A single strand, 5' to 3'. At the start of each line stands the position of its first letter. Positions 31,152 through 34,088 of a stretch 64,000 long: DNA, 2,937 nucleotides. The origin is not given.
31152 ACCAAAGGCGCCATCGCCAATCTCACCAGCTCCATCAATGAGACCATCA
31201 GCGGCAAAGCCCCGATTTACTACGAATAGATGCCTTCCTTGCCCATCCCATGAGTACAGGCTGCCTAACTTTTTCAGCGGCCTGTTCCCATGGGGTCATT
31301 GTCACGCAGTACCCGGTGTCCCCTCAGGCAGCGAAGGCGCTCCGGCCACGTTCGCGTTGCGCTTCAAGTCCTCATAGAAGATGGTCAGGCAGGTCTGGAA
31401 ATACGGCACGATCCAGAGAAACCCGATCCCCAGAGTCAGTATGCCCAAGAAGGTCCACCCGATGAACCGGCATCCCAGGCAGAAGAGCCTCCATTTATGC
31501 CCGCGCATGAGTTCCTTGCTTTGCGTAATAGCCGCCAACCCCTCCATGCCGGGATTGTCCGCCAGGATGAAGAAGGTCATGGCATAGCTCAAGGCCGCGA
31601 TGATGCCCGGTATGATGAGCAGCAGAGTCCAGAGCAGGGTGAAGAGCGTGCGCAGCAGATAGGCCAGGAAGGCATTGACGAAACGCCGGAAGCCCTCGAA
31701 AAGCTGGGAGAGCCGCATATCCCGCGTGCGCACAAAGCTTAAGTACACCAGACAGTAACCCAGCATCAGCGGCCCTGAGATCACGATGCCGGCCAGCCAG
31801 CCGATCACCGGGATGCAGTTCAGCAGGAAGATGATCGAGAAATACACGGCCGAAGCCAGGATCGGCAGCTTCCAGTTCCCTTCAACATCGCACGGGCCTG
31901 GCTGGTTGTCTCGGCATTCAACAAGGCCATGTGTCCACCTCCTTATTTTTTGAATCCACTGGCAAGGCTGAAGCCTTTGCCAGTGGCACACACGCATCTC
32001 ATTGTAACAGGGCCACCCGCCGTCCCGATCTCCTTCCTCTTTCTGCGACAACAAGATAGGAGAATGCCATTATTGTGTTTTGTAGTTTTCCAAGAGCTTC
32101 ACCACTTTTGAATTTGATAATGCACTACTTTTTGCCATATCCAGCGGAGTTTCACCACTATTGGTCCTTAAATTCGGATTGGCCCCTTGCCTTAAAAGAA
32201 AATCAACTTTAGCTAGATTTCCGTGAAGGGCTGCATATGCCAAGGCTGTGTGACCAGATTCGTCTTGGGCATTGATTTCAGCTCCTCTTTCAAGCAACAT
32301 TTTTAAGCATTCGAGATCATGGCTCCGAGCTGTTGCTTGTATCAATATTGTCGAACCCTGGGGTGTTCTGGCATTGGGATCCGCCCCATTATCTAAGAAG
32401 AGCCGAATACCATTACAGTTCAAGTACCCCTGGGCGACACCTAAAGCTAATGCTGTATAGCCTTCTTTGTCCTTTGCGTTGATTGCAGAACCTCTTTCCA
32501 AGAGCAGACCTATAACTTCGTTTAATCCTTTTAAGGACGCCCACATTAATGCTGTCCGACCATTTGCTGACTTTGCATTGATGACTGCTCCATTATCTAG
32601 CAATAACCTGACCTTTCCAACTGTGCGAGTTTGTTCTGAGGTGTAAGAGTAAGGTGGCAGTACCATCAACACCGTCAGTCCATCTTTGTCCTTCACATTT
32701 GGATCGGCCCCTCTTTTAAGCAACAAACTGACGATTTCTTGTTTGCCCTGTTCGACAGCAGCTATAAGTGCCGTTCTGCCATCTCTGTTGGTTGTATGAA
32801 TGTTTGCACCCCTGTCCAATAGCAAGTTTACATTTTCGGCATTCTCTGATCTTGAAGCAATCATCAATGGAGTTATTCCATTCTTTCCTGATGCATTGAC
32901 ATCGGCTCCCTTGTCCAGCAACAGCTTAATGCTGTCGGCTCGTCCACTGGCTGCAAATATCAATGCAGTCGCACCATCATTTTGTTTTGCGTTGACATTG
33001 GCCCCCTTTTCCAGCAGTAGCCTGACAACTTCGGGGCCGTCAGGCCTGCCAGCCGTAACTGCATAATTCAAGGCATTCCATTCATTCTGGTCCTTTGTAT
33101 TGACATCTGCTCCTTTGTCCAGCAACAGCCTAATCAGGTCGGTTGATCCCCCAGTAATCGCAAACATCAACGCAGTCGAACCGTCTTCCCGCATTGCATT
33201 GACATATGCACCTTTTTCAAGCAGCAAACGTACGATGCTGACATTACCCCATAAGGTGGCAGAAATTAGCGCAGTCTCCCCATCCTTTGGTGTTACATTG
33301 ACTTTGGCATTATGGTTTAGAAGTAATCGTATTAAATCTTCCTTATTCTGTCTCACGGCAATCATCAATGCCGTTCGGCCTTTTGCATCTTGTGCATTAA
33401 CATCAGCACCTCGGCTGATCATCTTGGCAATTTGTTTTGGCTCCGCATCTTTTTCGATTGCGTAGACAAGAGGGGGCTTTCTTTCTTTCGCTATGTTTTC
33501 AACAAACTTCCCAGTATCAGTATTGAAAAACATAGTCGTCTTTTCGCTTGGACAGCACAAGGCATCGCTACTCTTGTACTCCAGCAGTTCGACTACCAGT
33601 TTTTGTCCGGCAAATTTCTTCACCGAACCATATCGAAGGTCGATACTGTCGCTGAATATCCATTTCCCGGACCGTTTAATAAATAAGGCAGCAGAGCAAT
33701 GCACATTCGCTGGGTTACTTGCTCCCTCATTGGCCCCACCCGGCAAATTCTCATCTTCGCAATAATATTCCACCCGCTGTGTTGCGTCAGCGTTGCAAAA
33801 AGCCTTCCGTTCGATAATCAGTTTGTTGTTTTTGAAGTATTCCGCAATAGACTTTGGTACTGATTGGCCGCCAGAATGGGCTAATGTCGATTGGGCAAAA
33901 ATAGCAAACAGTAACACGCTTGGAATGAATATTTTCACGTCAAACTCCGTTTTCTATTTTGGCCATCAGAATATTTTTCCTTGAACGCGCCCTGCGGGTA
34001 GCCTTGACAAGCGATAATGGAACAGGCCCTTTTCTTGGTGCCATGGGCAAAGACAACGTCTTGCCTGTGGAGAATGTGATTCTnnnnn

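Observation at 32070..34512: Low-GC island carrying a secreted 13-repeat ankyrin protein with a novel N-terminal domain and an orphan HigA-like antitoxin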

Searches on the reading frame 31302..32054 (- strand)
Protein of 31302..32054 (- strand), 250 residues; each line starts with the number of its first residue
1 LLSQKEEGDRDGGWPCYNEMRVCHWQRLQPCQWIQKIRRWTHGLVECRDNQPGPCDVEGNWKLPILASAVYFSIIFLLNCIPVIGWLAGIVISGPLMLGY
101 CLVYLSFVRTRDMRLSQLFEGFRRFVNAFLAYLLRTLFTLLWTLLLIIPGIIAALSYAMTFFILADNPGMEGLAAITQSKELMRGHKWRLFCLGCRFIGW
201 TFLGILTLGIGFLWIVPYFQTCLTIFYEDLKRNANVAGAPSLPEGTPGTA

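Call 5: search_protein_families(library=pfam, proteins=[window:31302-32054:-], max_evalue=0.01)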
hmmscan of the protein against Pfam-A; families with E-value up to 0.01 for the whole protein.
window:31302-32054:- (250 aa): 1 family
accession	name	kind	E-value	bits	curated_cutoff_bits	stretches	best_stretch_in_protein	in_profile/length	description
PF06161.16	DUF975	-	1.1e-33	117.6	34.8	2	144-233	153-242/243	Protein of unknown function (DUF975)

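Call 6: search_protein_families(library=ncbifam, proteins=[window:31302-32054:-], max_evalue=0.01)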
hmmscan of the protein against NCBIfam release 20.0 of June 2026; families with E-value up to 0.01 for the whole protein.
window:31302-32054:- (250 aa): 1 family
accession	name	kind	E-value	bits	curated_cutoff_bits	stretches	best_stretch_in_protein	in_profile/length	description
NF041043.1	BPSS1780_fam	subfamily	0.00014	21.2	90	1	63-150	22-110/247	BPSS1780 family membrane protein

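Call 57: search_protein_families(library=padloc, proteins=[window:31302-32054:-], max_evalue=0.001)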
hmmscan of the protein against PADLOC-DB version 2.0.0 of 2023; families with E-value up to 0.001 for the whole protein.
window:31302-32054:- (250 aa): 0 families

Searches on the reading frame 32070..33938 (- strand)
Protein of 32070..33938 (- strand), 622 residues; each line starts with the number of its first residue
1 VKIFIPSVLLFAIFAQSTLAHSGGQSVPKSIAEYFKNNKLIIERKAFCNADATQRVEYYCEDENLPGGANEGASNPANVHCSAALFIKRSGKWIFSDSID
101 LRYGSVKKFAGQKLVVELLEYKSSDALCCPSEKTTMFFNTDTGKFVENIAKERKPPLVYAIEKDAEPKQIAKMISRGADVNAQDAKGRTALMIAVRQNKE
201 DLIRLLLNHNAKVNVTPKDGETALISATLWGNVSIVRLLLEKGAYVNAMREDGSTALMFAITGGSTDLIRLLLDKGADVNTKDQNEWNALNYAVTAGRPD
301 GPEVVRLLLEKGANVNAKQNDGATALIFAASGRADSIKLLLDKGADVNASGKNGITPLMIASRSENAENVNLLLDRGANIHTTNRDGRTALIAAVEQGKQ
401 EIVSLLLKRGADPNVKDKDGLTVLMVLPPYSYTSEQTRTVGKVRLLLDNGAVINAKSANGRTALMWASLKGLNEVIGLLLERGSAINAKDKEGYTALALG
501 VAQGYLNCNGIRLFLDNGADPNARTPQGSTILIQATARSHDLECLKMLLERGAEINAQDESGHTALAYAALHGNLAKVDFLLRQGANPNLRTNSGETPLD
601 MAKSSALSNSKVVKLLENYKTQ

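Call 5: search_protein_families(library=pfam, proteins=[window:32070-33938:-], max_evalue=0.01)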
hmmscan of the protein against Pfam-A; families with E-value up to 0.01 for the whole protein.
window:32070-33938:- (622 aa): 7 families
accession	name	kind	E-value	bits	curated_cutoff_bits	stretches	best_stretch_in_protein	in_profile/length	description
PF12796.13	Ank_2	-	8.6e-104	340.8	27.3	8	158-248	2-88/90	Ankyrin repeats (3 copies)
PF00023.36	Ank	-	1.6e-83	270.2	21.1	10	386-418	1-33/33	Ankyrin repeat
PF13637.12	Ank_4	-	2.3e-74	244.1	22.7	12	194-240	4-50/50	Ankyrin repeats (many copies)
PF13857.12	Ank_5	-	3e-61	203.1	27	8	548-602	1-56/56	Ankyrin repeats (many copies)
PF13606.12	Ank_3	-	7.8e-54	173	22.3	3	187-215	2-30/30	Ankyrin repeat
PF23745.1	ANK_LRRK2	-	1.2e-17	64.4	27.5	1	339-409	49-115/130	LRRK2 ANK repeat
PF24521.3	Ank_KRIT1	-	2.4e-12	47.3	80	0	201-277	32-109/149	KRIT1 ankyrin-repeats domain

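Call 6: search_protein_families(library=ncbifam, proteins=[window:32070-33938:-], max_evalue=0.01)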
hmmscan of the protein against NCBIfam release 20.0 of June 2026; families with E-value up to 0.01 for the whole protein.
window:32070-33938:- (622 aa): 13 families
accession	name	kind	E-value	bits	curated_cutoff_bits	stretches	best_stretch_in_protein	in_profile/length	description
NF043023.1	T4SS_AnkH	equivalog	3.2e-55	187.7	600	5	332-425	10-103/467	Dot/Icm T4SS effector AnkH/LegA3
NF041931.2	MzaA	equivalog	1.3e-54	186.3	800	5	331-418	12-101/726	MZA anti-phage system associated sigma-70 family RNA polymerase sigma factor MzaA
NF043029.1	T4SS_AnkY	equivalog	5.8e-52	176.8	600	8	172-250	443-521/543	Dot/Icm T4SS effector AnkY/LegA9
NF043022.1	T4SS_AnkG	equivalog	6.5e-39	134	500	8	303-399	344-448/455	Dot/Icm T4SS effector AnkG/AnkZ/LegA7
NF043028.1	T4SS_AnkX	equivalog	2.5e-37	128.5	1400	4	223-354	551-685/938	Dot/Icm T4SS effector AnkN/AnkX/LegA8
TIGR00870.1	trp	subfamily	6e-25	87.4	498.75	1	353-382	130-159/747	transient-receptor-potential calcium channel protein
NF043024.1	T4SS_AnkI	equivalog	1.9e-23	82.9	550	3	201-294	221-325/439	Dot/Icm T4SS effector AnkI/LegAS4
NF043021.1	T4SS_AnkF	equivalog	2e-23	82.7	1000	2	306-469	570-675/917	Dot/Icm T4SS effector AnkF/LegA14/Ceg31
NF038106.1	gamma_NF038106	equivalog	7.8e-15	54.9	50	0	545-574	52-81/93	PA4642 family protein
NF043019.1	T4SS_AnkC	equivalog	1.3e-11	44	450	2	144-218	83-158/459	Dot/Icm T4SS effector AnkC/LegA12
NF046090.2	halo_gas_GvpJ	exception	1.3e-08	34.7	125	0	442-458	11-27/73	gas vesicle protein GvpJ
NF043027.1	T4SS_AnkQ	equivalog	4.7e-08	32.1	700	0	163-223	340-400/496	Dot/Icm T4SS effector AnkQ/LegA10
NF043020.1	T4SS_AnkD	equivalog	0.00046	19.2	500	0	244-288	72-116/426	Dot/Icm T4SS effector AnkD/LegA15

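Call 7: find_encoding_contigs(protein=window:32070-33938:-, flank=10000, max_places=10)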
Protein window:32070-33938:- (622 aa): 3 contigs read that carry it; 2 places shown.
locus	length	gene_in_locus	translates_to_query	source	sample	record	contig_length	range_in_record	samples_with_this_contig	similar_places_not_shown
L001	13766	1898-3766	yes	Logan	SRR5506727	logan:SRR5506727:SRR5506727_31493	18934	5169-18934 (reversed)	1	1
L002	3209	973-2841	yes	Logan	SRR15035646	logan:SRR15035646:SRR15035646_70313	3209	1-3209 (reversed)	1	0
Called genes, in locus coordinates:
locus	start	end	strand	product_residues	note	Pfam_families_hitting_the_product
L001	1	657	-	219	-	?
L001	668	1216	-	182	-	PF12844:HTH_19, PF13560:HTH_31 (weak), PF01381:HTH_3 (weak), PF07883:Cupin_2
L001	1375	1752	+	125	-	-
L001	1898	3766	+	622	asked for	-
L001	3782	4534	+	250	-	PF06161:DUF975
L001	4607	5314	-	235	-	PF00392:GntR, PF07840:FadR_C (weak), PF07729:FCD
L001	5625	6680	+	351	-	PF18948:DUF5692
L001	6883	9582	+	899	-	PF00037:Fer4, PF12837:Fer4_6 (weak), PF14691:Fer4_20, PF01266:DAO, PF01946:Thi4, PF07992:Pyr_redox_2, PF12831:FAD_oxidored (weak), PF13450:NAD_binding_8, +5 more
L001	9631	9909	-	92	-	-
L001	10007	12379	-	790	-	PF02901:PFL-like, PF01228:Gly_radical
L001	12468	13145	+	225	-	PF22497:DUF6989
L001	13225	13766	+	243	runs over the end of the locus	PF01553:Acyltransferase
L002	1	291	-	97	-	?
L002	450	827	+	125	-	-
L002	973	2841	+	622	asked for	-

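Call 49: list_cluster_members(proteins=[window:32070-33938:-, P0124, P0125, P0126, P0130, P0132, P0139, P0127, P0128, P0133])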
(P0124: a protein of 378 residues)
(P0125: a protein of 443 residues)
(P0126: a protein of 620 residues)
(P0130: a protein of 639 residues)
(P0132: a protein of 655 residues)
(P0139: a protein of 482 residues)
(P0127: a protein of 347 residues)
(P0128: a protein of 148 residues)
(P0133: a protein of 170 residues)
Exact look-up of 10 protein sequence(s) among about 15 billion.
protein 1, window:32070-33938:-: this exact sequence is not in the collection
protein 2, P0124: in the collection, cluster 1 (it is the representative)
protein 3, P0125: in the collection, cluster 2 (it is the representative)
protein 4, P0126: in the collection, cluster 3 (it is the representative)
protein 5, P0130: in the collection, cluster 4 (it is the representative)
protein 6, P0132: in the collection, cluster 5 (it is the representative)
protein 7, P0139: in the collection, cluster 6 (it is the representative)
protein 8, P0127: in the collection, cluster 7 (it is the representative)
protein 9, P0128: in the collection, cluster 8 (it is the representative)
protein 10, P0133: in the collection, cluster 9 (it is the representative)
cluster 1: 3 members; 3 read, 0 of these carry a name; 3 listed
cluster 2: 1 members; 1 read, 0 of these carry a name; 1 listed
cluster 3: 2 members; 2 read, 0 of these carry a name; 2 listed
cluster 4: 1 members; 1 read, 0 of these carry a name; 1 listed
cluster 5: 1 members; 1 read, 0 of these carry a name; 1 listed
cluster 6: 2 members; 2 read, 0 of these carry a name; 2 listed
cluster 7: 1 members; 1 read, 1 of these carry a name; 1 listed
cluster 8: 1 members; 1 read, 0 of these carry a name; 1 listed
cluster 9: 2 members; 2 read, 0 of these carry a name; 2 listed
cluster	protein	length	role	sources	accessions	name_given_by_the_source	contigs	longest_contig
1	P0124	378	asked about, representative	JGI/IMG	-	-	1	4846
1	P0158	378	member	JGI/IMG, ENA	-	-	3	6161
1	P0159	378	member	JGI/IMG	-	-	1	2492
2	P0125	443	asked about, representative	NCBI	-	-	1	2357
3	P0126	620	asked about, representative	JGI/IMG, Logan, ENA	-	-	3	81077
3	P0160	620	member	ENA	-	-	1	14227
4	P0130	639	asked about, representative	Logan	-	-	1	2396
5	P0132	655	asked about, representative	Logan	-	-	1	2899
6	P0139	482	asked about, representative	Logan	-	-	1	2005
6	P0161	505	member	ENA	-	-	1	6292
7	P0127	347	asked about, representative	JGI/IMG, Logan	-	hypothetical protein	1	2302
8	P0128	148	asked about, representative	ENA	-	-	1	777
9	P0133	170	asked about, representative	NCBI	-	-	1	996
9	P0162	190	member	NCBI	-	-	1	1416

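Call 54: find_encoding_contigs(protein=P0158, flank=6000, max_places=4)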
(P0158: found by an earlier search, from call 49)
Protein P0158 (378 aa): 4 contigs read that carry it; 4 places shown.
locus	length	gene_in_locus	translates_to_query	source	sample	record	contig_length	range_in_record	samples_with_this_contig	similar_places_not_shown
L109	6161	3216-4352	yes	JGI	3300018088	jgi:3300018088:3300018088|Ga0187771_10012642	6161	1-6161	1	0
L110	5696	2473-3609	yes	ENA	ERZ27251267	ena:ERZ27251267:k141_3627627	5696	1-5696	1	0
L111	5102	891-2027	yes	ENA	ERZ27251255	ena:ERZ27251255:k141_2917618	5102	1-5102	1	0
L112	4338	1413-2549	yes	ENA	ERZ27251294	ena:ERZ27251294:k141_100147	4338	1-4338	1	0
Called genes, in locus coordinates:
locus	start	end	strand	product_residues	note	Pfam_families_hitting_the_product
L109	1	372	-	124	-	?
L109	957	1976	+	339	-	PF01384:PHO4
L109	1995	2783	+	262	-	PF00702:Hydrolase, PF13344:Hydrolase_6, PF13419:HAD_2 (faint), PF13242:Hydrolase_like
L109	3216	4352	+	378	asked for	PF12796:Ank_2, PF13637:Ank_4, PF13857:Ank_5, PF12796:Ank_2, PF13637:Ank_4, PF13857:Ank_5, PF00023:Ank, PF12796:Ank_2, +7 more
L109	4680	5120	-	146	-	PF19502:DUF6036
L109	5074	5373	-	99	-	-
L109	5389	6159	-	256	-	?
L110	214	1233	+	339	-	PF01384:PHO4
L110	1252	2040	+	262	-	PF00702:Hydrolase, PF13344:Hydrolase_6, PF13419:HAD_2 (faint), PF13242:Hydrolase_like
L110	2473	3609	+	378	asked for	PF12796:Ank_2, PF13637:Ank_4, PF13857:Ank_5, PF12796:Ank_2, PF13637:Ank_4, PF13857:Ank_5, PF00023:Ank, PF12796:Ank_2, +7 more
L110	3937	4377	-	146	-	PF19502:DUF6036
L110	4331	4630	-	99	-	-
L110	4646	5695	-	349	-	?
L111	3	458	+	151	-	?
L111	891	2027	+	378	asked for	PF12796:Ank_2, PF13637:Ank_4, PF13857:Ank_5, PF12796:Ank_2, PF13637:Ank_4, PF13857:Ank_5, PF00023:Ank, PF12796:Ank_2, +7 more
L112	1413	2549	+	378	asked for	PF12796:Ank_2, PF13637:Ank_4, PF13857:Ank_5, PF12796:Ank_2, PF13637:Ank_4, PF13857:Ank_5, PF00023:Ank, PF12796:Ank_2, +7 more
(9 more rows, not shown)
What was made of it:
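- The closest ank homologue (L109) also sits beside a TA-like pair, DUF6036 plus a 99-aa ORF (call 54).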

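Call 57: search_protein_families(library=padloc, proteins=[window:32070-33938:-], max_evalue=0.001)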
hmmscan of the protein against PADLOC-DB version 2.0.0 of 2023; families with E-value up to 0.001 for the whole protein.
window:32070-33938:- (622 aa): 3 families
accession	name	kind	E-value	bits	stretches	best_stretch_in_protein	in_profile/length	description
PDLC04783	PDC-M72A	-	2.5e-89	298.3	4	260-390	237-365/392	-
PDLC02908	Ankyrin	-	7.4e-39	131.7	5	154-245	737-827/880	-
PDLC02203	MzaA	-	8.6e-08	28.9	0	331-403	21-93/683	-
